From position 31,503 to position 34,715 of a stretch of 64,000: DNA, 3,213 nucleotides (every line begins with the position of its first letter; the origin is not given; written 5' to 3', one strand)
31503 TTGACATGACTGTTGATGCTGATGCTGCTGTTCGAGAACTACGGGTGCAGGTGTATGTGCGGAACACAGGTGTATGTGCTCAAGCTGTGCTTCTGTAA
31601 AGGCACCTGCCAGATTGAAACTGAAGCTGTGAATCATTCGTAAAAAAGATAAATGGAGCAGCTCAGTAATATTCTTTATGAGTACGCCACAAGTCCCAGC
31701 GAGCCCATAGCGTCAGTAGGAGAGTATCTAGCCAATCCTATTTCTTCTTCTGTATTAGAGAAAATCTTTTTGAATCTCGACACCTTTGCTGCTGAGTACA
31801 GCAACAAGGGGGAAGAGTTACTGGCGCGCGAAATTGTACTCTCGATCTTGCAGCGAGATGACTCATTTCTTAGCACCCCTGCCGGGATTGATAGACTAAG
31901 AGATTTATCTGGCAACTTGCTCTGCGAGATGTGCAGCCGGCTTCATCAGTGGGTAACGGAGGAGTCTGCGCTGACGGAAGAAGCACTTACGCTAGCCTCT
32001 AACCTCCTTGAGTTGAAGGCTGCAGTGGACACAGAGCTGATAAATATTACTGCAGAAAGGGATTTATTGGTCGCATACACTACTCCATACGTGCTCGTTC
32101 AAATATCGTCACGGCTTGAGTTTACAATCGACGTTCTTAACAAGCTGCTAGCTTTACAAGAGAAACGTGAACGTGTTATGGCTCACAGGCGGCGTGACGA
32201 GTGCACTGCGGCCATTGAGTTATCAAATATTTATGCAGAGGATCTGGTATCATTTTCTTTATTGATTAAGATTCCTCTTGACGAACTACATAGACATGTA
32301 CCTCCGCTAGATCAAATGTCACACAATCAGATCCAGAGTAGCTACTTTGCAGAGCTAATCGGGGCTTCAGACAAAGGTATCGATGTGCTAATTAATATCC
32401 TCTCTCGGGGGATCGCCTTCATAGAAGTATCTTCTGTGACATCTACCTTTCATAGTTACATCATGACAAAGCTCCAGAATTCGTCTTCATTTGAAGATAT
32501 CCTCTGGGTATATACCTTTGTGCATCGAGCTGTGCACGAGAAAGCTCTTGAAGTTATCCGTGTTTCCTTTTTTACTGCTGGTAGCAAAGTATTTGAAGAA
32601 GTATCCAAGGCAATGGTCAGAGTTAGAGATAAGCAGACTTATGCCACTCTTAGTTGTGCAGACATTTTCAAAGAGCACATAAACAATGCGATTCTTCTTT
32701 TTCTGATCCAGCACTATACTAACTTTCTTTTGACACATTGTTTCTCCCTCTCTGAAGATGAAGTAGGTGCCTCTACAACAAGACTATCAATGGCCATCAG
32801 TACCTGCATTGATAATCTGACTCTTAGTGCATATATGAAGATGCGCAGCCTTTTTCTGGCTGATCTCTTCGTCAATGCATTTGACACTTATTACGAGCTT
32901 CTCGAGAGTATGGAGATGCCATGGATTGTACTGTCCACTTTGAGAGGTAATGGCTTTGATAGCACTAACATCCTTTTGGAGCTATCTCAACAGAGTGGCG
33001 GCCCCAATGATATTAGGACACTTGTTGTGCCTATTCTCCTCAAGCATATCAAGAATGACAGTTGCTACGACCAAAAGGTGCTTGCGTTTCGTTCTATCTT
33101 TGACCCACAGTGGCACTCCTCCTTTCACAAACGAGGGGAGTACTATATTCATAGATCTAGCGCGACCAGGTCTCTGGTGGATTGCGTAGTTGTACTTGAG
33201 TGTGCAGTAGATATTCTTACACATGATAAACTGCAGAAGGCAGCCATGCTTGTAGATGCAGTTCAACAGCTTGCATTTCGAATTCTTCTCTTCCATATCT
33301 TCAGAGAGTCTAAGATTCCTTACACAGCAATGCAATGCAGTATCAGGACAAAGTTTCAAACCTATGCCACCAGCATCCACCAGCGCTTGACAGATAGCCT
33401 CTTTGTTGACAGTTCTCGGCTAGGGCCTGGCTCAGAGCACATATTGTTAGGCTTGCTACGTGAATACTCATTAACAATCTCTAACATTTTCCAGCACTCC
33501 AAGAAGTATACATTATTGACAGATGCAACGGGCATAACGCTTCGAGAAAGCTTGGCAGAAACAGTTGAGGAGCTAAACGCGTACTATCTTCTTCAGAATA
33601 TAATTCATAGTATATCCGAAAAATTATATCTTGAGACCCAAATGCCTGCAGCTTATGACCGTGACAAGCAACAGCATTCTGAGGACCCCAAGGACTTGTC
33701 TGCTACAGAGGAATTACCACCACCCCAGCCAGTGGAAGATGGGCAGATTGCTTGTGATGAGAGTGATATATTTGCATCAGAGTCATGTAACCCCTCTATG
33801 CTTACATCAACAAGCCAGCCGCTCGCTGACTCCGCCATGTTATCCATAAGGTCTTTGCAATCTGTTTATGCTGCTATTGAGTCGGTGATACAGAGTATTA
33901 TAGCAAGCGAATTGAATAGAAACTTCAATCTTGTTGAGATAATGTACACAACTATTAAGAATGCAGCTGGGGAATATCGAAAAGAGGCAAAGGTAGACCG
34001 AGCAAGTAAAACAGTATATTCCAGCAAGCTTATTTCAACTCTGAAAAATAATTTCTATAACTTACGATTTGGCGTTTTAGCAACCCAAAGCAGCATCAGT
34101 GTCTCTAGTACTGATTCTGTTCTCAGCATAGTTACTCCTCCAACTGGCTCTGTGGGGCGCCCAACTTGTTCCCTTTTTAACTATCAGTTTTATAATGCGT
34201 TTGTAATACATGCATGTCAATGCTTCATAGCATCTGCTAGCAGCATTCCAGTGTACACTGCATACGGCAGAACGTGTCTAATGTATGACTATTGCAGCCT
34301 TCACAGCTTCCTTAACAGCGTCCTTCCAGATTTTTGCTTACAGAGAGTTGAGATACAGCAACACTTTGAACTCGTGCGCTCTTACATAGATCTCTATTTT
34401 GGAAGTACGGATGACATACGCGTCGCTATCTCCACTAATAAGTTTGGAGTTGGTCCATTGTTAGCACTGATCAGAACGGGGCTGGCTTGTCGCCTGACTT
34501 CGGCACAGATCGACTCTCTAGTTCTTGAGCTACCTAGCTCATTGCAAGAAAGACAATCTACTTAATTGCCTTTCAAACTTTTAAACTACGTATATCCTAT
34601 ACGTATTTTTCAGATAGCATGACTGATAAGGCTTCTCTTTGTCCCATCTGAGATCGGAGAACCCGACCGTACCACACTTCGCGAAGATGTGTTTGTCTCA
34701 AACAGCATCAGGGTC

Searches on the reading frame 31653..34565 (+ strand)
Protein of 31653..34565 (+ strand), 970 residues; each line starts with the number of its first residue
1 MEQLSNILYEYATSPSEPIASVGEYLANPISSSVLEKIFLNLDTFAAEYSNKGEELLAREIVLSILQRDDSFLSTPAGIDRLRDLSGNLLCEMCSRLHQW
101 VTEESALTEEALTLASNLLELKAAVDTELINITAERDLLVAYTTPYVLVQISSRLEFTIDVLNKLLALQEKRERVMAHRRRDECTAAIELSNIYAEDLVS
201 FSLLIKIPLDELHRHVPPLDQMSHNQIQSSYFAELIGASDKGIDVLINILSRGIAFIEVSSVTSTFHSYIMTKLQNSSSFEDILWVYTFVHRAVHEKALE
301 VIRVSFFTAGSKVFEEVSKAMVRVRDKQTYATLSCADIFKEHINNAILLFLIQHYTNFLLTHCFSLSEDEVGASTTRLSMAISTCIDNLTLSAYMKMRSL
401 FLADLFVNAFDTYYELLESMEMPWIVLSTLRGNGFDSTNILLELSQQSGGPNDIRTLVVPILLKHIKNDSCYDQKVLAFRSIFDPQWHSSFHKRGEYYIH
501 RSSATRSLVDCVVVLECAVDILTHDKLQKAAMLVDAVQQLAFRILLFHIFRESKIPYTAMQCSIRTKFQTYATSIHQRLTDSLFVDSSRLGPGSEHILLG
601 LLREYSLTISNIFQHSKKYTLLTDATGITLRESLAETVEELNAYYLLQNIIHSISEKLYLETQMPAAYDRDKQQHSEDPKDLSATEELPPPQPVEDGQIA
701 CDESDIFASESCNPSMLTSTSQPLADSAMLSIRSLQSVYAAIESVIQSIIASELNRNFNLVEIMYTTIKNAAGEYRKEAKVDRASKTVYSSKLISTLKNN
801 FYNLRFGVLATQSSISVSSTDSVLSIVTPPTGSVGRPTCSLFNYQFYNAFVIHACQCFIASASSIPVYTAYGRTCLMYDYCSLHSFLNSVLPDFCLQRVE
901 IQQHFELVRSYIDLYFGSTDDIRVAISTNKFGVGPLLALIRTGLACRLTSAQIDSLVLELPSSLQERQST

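Call 25: find_encoding_contigs(protein=window:31653-34565:+, flank=10000, max_places=10)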
Protein window:31653-34565:+ (970 aa): 23 contigs read that carry it; 3 places shown.
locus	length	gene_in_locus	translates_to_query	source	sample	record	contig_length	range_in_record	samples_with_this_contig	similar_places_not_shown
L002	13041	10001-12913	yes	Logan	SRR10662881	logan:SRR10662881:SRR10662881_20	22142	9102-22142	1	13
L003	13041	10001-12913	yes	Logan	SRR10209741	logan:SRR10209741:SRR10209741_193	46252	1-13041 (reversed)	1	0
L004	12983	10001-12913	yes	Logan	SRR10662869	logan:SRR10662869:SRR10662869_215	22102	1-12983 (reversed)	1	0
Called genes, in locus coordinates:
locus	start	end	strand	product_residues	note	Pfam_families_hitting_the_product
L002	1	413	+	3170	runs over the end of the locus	?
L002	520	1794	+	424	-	-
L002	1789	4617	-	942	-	PF00023:Ank (faint), PF13637:Ank_4 (faint), PF24521:Ank_KRIT1 (faint), PF13606:Ank_3 (faint), PF13857:Ank_5 (faint), PF12796:Ank_2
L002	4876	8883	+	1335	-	PF00690:Cation_ATPase_N, PF00122:E1-E2_ATPase, PF00702:Hydrolase (faint), PF13246:Cation_ATPase, PF00689:Cation_ATPase_C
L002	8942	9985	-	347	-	-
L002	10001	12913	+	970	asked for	PF10474:Syndetin_C (faint)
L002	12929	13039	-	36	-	?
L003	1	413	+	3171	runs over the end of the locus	PF00400:WD40 (faint), PF24814:WD40_Prp19 (faint), PF25173:Beta-prop_WDR3_1st (faint), PF23393:Beta-prop_WDR90_POC16_2nd (faint), PF23414:Beta-prop_EML_2 (faint), PF25174:Beta-prop_THOC3 (weak), PF25175:Beta-prop_WDR5 (weak), PF23381:Beta-prop_IFT122_1st, +4 more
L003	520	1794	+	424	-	-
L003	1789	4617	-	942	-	PF00023:Ank (faint), PF13637:Ank_4 (faint), PF24521:Ank_KRIT1 (faint), PF13606:Ank_3 (faint), PF13857:Ank_5 (faint), PF12796:Ank_2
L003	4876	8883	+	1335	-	PF00690:Cation_ATPase_N, PF00122:E1-E2_ATPase, PF00702:Hydrolase (faint), PF13246:Cation_ATPase, PF00689:Cation_ATPase_C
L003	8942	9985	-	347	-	-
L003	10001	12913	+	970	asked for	PF10474:Syndetin_C (faint)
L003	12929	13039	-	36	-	?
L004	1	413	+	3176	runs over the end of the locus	?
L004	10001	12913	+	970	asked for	PF10474:Syndetin_C (faint)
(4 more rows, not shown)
